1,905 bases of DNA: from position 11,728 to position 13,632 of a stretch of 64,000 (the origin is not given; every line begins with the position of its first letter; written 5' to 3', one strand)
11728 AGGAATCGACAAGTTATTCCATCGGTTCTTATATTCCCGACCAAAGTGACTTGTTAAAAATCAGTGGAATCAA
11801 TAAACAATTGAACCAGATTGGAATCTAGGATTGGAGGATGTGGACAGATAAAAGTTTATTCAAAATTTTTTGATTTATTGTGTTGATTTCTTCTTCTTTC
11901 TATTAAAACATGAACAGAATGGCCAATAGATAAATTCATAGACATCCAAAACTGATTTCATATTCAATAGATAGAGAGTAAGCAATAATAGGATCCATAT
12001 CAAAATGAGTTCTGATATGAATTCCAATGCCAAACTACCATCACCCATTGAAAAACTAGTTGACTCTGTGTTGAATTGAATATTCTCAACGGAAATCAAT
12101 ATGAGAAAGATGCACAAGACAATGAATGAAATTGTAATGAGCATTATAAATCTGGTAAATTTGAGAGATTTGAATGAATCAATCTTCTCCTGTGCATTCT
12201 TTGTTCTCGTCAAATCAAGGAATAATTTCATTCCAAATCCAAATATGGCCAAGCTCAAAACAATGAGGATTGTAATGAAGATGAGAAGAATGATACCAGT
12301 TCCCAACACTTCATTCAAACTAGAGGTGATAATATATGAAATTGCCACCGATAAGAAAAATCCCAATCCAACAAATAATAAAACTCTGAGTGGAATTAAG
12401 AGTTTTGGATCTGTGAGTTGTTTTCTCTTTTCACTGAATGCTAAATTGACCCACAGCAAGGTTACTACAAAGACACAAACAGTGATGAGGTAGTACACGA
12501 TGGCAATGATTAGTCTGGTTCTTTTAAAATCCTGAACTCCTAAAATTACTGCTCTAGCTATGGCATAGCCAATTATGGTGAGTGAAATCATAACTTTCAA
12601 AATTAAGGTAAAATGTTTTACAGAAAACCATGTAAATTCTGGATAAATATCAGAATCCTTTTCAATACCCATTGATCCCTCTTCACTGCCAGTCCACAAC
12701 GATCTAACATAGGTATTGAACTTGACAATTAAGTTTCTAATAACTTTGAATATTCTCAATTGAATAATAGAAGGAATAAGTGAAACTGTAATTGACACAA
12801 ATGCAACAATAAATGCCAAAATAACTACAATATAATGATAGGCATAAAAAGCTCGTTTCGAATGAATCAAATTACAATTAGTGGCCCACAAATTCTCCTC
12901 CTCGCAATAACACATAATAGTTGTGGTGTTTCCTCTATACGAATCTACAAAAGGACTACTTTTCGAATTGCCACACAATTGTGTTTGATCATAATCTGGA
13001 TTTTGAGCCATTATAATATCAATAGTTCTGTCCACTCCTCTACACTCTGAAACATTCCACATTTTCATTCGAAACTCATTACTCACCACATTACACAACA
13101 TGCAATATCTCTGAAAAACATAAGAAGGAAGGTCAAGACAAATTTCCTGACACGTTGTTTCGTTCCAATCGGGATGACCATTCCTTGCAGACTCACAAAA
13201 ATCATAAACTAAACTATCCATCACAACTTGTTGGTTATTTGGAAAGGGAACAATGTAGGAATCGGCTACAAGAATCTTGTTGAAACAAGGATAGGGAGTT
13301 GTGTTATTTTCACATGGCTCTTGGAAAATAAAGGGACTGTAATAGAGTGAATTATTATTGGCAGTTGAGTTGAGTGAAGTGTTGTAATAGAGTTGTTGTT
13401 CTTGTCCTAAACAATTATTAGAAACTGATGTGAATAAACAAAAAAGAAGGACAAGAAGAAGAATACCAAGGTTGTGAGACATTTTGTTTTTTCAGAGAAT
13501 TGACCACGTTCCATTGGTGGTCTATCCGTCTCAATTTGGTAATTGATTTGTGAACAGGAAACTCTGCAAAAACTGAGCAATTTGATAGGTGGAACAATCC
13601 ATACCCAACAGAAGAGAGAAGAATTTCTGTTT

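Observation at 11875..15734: Tandem pair of 7TM receptors with Cys-rich ectodomains, with patches of near-identical DNA suggesting gene conversion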

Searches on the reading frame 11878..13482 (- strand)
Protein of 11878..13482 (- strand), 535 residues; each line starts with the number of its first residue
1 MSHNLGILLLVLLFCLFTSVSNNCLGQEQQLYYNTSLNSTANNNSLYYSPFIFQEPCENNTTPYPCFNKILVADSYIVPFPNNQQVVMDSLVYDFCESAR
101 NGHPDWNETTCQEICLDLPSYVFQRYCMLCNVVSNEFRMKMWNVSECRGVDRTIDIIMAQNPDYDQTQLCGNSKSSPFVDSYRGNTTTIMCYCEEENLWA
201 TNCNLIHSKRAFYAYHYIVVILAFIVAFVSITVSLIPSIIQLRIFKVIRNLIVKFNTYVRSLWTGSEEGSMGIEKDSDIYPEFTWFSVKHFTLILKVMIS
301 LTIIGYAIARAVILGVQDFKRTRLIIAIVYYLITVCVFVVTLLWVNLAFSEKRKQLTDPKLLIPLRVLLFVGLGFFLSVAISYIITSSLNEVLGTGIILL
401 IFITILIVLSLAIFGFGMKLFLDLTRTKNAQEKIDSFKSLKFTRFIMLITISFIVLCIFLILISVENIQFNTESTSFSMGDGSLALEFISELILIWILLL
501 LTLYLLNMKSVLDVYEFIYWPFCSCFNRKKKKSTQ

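Call 4: search_protein_families(library=pfam, proteins=[window:11878-13482:-], max_evalue=10)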
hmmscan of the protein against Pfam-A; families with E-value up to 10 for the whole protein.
window:11878-13482:- (535 aa): 2 families
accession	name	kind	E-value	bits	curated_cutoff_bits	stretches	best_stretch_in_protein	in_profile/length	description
PF06127.16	Mpo1-like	-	0.085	13.4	24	1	207-354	15-69/95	2-hydroxy-palmitic acid dioxygenase Mpo1-like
PF24057.1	DUF7358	-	0.2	11.7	27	1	429-515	85-170/229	Domain of unknown function (DUF7358)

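Call 6: search_protein_families(library=ncbifam, proteins=[window:11878-13482:-], max_evalue=10)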
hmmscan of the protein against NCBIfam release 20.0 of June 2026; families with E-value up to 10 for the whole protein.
window:11878-13482:- (535 aa): 0 families

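Call 7: find_homologous_proteins(query=window:11878-13482:-, max_evalue=0.001)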
Query window:11878-13482:- (535 aa): 2 proteins with E <= 0.001 among 8000 candidates.
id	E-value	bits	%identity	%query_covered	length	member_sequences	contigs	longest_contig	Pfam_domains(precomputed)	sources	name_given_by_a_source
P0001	0.0e+0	1191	100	100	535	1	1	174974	-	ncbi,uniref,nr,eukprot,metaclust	ncbi:predicted protein [Naegleria gruberi]|uniref:Predicted protein n=1 Tax=Naegleria gruberi TaxID=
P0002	3.9e-140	486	49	95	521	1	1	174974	-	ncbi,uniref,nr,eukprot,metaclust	ncbi:predicted protein [Naegleria gruberi]|uniref:Predicted protein n=1 Tax=Naegleria gruberi TaxID=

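Call 19: search_protein_representatives(alignment_id=A1)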
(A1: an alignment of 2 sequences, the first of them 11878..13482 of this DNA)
Query: 2 sequences, 544 profile positions. Proteins with E-value up to 0.001 (for the whole library): 6; up to 1e-10: 6; up to 1e-30: 6. The best 6 are listed.
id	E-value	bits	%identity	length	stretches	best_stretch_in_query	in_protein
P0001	0.0e+00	1080.9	-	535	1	1-539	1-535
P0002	7.5e-299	1008.2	-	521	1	1-544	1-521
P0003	5.3e-93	328.8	-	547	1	29-537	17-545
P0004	6.1e-68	246.1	-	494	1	20-472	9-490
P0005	7.2e-55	202.9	-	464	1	172-535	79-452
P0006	2.6e-43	164.8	-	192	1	349-529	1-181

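Call 21: list_cluster_members(proteins=[P0003, P0004, P0005, P0006])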
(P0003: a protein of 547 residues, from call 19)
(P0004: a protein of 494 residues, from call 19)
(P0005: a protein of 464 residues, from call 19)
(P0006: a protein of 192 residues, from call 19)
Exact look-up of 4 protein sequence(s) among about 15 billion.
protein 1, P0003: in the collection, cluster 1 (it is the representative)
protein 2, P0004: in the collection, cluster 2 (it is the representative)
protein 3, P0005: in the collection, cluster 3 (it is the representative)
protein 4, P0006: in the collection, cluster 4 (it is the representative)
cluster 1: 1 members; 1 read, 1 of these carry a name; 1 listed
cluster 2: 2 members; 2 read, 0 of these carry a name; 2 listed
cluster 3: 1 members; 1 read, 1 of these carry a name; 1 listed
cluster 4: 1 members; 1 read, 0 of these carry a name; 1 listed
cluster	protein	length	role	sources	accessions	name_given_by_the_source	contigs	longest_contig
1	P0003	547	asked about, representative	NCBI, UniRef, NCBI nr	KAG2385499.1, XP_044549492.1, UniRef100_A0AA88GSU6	hypothetical protein C9374_003314 [Naegleria lovaniensis] | Uncharacterized protein n=1 Tax=Naegleria lovaniensis TaxID=51637 RepID=A0AA88GSU6_NAELO | uncharacterized protein C9374_003314 [Naegleria lovaniensis]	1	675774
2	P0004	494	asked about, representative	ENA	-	-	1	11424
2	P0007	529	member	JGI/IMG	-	-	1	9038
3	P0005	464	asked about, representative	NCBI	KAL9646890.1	hypothetical protein ABK040_013750 [Willaertia magna]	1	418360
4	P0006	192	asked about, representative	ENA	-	-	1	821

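Call 22: predict_structure(alignment_id=A1)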
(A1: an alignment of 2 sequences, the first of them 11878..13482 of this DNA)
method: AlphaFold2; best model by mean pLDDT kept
length: 535 residues; sequences in the alignment: 2
mean_pLDDT: 37.7   pTM: 0.24
mean pLDDT of the five models: 37.7, 36.3, 35.1, 35.1, 34.3
residues with pLDDT >= 90: 0; 70-90: 0; 50-70: 68; < 50: 467
segments of 3 or more residues with pLDDT < 50: 1-6, 12-100, 105-245, 247-303, 312-314, 316-326, 338-374, 376-378, 381-383, 385-390, 423-444, 464-488, 490-492, 494-535
pLDDT, mean of each block of 10 residues (from residue 1): 42 38 26 24 24 24 25 23 28 42 47 42 40 30 22 25 27 25 24 22 25 40 46 42 45 42 28 26 33 45 49 48 49 50 45 36 42 49 47 49 55 51 46 39 50 53 45 35 43 47 39 31 30 27
secondary structure, 60 per line:
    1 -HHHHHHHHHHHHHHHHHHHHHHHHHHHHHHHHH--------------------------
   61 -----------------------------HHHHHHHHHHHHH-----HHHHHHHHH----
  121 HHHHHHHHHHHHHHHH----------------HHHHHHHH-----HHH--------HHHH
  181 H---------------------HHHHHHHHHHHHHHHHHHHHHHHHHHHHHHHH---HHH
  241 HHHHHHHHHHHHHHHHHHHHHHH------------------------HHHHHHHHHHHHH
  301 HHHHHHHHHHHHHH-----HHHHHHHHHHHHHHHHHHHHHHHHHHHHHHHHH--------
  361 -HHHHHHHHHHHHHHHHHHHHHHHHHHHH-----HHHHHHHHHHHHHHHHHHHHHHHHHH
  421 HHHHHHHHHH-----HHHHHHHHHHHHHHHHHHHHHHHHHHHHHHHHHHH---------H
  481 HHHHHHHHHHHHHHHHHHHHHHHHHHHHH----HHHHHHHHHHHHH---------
elements in order: H2-34 H90-102 H108-116 H121-136 H153-160 H177-181 H203-234 H238-263 H288-314 H320-352 H362-389 H395-430 H436-470 H480-509 H514-526

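Call 24: search_protein_families(library=pfam, alignment_id=A2, max_evalue=10)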
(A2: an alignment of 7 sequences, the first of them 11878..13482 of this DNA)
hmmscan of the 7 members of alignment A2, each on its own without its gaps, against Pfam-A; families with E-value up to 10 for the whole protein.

A. member 1, window:11878-13482:- (535 aa): 2 families
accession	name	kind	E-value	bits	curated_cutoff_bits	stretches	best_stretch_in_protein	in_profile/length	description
PF06127.16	Mpo1-like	-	0.085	13.4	24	1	207-354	15-69/95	2-hydroxy-palmitic acid dioxygenase Mpo1-like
PF24057.1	DUF7358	-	0.2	11.7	27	1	429-515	85-170/229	Domain of unknown function (DUF7358)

B. families by the number of members that match (of 7 scanned): 6 families
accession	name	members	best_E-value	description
PF06703.16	SPC25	2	2.7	Microsomal signal peptidase 25 kDa subunit (SPC25)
PF06127.16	Mpo1-like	1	0.085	2-hydroxy-palmitic acid dioxygenase Mpo1-like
PF24057.1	DUF7358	1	0.2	Domain of unknown function (DUF7358)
PF03706.18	LPG_synthase_TM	1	2.8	Lysylphosphatidylglycerol synthase TM region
PF02096.25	60KD_IMP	1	5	60Kd inner membrane protein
PF11992.13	TgpA_N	1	9.5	TgpA N-terminal domain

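Call 25: search_solved_structures(query=A2, max_evalue=10)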
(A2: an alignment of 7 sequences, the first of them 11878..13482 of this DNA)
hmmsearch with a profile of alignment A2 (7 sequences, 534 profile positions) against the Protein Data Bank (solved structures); distinct sequences matched with E-value up to 10: 3.
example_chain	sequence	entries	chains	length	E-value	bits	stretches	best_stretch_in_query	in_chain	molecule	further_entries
2lat_A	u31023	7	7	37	0.42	12.5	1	326-362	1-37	Dolichyl-diphosphooligosaccharide--protein glycosyltransferase subunit 4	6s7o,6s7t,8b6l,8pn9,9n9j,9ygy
8j0s_a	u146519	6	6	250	0.67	11.9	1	398-507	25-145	ATP synthase subunit a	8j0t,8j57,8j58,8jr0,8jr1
7aed_A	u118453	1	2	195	2.2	10.2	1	83-166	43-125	PrgL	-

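Call 26: find_homologous_proteins(query=A2, max_evalue=0.01)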
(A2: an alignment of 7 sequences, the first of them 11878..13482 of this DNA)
Query A2 (7 sequences) (535 aa, profile of the alignment): 2 proteins with E <= 0.01 among 8000 candidates.
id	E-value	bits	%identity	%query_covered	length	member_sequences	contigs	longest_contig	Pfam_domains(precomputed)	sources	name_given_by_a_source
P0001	9.3e-222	756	100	100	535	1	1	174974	-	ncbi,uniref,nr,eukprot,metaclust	ncbi:predicted protein [Naegleria gruberi]|uniref:Predicted protein n=1 Tax=Naegleria gruberi TaxID=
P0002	1.8e-213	728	49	95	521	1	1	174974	-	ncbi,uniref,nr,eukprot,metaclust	ncbi:predicted protein [Naegleria gruberi]|uniref:Predicted protein n=1 Tax=Naegleria gruberi TaxID=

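Call 34: predict_structure(alignment_id=A2)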
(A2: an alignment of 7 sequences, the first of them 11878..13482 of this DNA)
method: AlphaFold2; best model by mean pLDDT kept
length: 535 residues; sequences in the alignment: 7
mean_pLDDT: 57.2   pTM: 0.54
mean pLDDT of the five models: 57.2, 51.3, 49.2, 48.2, 46.4
residues with pLDDT >= 90: 0; 70-90: 129; 50-70: 198; < 50: 208
segments of 3 or more residues with pLDDT < 50: 1-10, 12-45, 61-64, 73-94, 101-133, 138-153, 179-188, 268-286, 356-358, 360-362, 389-394, 429-437, 470-480, 515-517, 519-535
pLDDT, mean of each block of 10 residues (from residue 1): 41 41 30 39 47 56 53 38 34 48 42 42 42 47 38 50 53 52 45 59 61 77 84 73 66 63 53 42 50 76 84 66 73 77 67 53 56 62 54 56 76 76 63 52 79 84 65 39 74 87 67 49 45 37
secondary structure, 60 per line:
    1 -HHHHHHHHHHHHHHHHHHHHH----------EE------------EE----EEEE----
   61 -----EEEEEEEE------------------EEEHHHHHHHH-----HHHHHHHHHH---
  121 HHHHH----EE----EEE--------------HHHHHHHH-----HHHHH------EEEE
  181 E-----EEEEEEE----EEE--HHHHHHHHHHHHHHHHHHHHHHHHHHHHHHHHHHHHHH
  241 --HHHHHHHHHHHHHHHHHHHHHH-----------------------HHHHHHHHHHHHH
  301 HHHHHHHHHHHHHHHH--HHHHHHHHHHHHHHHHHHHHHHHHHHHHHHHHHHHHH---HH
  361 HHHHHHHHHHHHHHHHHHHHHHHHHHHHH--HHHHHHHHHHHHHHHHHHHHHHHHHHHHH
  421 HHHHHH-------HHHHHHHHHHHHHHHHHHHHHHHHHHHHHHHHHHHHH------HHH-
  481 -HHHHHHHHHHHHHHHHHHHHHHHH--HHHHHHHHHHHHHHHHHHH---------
elements in order: H2-22 E53-56 E66-73 E92-94 H95-102 H108-117 H121-125 E136-138 H153-160 H166-170 E177-181 E187-193 E198-200 H203-240 H243-264 H288-316 H319-355 H359-389 H392-426 H434-470 H482-505 H508-526

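Call 39: fold_search(model_id=the predicted structure, library=pdb)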
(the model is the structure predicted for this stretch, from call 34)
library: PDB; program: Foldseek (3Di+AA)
matches with E <= 10: 570; with E <= 0.001: 0
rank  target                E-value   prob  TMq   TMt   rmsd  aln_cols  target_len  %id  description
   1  8y51_R                3.1e-02  1.00  0.29  0.49  12.4       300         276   13  Cryo-EM structure of the BRS3-Gq complex (released 2025-02-12)
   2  9bud_R                3.2e-02  0.94  0.27  0.36  13.3       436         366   13  Human calcitonin Receptor in complex with Gs and cagrilintide in the CT-like conformation (released 2025-04-23)
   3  6tp6_B                4.6e-02  0.99  0.29  0.45   9.8       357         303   13  Crystal structure of the Orexin-1 receptor in complex with filorexant (released 2020-01-01)
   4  6tq9_A                4.8e-02  0.99  0.29  0.45  10.2       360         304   14  Crystal structure of the Orexin-1 receptor in complex with SB-408124 (released 2020-01-01)
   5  4buo_A                5.3e-02  0.99  0.31  0.50   9.6       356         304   11  High Resolution Structure of Thermostable Agonist-bound Neurotensin Receptor 1 Mutant without Lysozyme Fusion (released 2014-01-29)
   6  8wdt_A                5.5e-02  0.99  0.28  0.45   9.3       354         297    8  Crystal structure of the human adenosine A2A receptor in complex with photoresponsive ligand photoNECA(blue) (released 2024-01-17)
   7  6tq7_B                6.1e-02  0.98  0.30  0.45   9.4       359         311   12  Crystal structure of the Orexin-1 receptor in complex with SB-334867 (released 2020-01-01)
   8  4bv0_A                6.6e-02  1.00  0.34  0.57   9.0       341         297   11  High Resolution Structure of Evolved Agonist-bound Neurotensin Receptor 1 Mutant without Lysozyme Fusion (released 2014-01-29)
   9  9buc_R                7.6e-02  0.93  0.28  0.38  12.0       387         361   15  Human calcitonin Receptor in complex with Gs and cagrilintide in the bypass conformation (repeat) (released 2025-04-23)
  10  6z66                  7.9e-02  0.99  0.28  0.32  13.2       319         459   12  Crystal structure of apo-state neurotensin receptor 1 (released 2021-02-10)
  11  8wrb_R                8.7e-02  0.98  0.27  0.44   9.5       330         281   12  Lysophosphatidylserine receptor GPR34-Gi complex (released 2023-11-08)
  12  4bwb_A                8.7e-02  0.97  0.26  0.41  13.9       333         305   13  Structure of Evolved Agonist-bound Neurotensin Receptor 1 Mutant without Lysozyme Fusion (released 2014-01-29)
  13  9bue_R                8.7e-02  0.89  0.28  0.37  13.1       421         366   14  Human calcitonin Receptor in complex with Gs and cagrilintide in the CT-like conformation (repeat) (released 2025-04-16)
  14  6yvr_AAA              9.1e-02  0.99  0.29  0.33  13.6       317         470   13  Crystal structure of the neurotensin receptor 1 in complex with the peptide full agonist NTS8-13 (released 2021-02-10)
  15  6tp3_A                9.1e-02  0.98  0.29  0.45   8.6       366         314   12  Crystal structure of the Orexin-1 receptor in complex with daridorexant (released 2020-01-01)
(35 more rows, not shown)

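Call 41: find_homologous_proteins(query=P0003, max_evalue=0.001)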
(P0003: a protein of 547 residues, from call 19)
Query P0003 (547 aa): 2 proteins with E <= 0.001 among 8000 candidates.
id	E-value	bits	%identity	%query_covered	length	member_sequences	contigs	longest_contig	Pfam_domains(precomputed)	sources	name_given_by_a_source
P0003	0.0e+0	1254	100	100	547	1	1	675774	-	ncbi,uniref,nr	ncbi:hypothetical protein C9374_003314 [Naegleria lovaniensis]|uniref:Uncharacterized protein n=1 Ta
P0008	0.0e+0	1042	84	96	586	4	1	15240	-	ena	-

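Call 44: find_related_loci(query=A1, collection=metagenome_contigs, flank=5000)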
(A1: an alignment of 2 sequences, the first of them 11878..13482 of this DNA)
Query A1 (535 aa) in metagenome_contigs; peptide patterns used: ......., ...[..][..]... (x = any residue, [..] = any of these).
192 stretches matched a pattern, but none encodes a relative of the query by tblastn (E <= 1e-3).

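Call 48: list_cluster_members(proteins=[P0001, P0002, P0008])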
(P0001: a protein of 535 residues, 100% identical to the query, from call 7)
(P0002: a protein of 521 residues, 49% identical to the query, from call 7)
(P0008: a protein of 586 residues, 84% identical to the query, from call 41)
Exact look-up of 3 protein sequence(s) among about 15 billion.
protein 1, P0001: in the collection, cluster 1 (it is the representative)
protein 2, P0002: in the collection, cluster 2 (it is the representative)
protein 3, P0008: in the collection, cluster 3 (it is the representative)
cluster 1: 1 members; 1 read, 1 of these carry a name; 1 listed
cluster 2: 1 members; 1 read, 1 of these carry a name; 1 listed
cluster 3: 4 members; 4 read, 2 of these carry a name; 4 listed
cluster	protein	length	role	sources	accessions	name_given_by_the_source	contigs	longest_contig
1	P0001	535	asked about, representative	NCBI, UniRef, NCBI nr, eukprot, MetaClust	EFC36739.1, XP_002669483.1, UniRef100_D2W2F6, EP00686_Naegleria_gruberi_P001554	predicted protein [Naegleria gruberi] | Predicted protein n=1 Tax=Naegleria gruberi TaxID=5762 RepID=D2W2F6_NAEGR | uncharacterized protein NAEGRDRAFT_75571 [Naegleria gruberi]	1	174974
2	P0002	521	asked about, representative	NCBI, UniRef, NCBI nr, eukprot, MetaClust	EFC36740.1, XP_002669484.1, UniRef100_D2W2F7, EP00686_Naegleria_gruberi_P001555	predicted protein [Naegleria gruberi] | Predicted protein n=1 Tax=Naegleria gruberi TaxID=5762 RepID=D2W2F7_NAEGR | uncharacterized protein NAEGRDRAFT_75572 [Naegleria gruberi]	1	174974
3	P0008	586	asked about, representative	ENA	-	-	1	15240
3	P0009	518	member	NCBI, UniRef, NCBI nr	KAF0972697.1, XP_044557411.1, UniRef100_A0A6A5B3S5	hypothetical protein FDP41_008946 [Naegleria fowleri] | Uncharacterized protein n=1 Tax=Naegleria fowleri TaxID=5763 RepID=A0A6A5B3S5_NAEFO | uncharacterized protein FDP41_008946 [Naegleria fowleri]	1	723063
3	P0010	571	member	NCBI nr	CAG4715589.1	unnamed protein product [Naegleria fowleri]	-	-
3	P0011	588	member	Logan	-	-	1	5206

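Call 54: find_encoding_contigs(protein=P0003, flank=10000, max_places=3)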
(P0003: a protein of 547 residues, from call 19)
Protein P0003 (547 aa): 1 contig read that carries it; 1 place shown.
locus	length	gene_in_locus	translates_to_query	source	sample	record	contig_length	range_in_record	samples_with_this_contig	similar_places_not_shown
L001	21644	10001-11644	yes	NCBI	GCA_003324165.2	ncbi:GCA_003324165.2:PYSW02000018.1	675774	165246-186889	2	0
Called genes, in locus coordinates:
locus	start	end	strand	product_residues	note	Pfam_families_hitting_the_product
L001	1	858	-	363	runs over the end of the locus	PF09409:PUB, PF07719:TPR_2 (faint), PF00515:TPR_1 (faint), PF13181:TPR_8 (faint), PF13424:TPR_12 (faint)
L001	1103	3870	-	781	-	PF01412:ArfGap, PF14593:PH_3 (faint), PF20399:PH_20 (faint), PF00169:PH, PF15413:PH_11, PF00169:PH, PF15409:PH_8 (weak)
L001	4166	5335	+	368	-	-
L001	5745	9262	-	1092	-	PF03810:IBN_N (weak), PF23227:HEAT_MROH2B_C (faint), PF02985:HEAT (faint), PF08167:RIX1 (faint), PF12717:Cnd1 (faint), PF25780:TPR_IPO5, PF13513:HEAT_EZ (weak), PF25574:TPR_IMB1, +14 more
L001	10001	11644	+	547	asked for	-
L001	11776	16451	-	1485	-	PF05773:RWD (weak), PF22949:HRI2_3H (weak), PF00069:Pkinase, PF07714:PK_Tyr_Ser-Thr, PF00069:Pkinase, PF13393:tRNA-synt_His, PF12745:HGTP_anticodon2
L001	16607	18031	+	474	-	PF01704:UDPGP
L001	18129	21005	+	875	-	PF06046:Sec6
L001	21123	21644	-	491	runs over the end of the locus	PF00069:Pkinase, PF07714:PK_Tyr_Ser-Thr, PF14593:PH_3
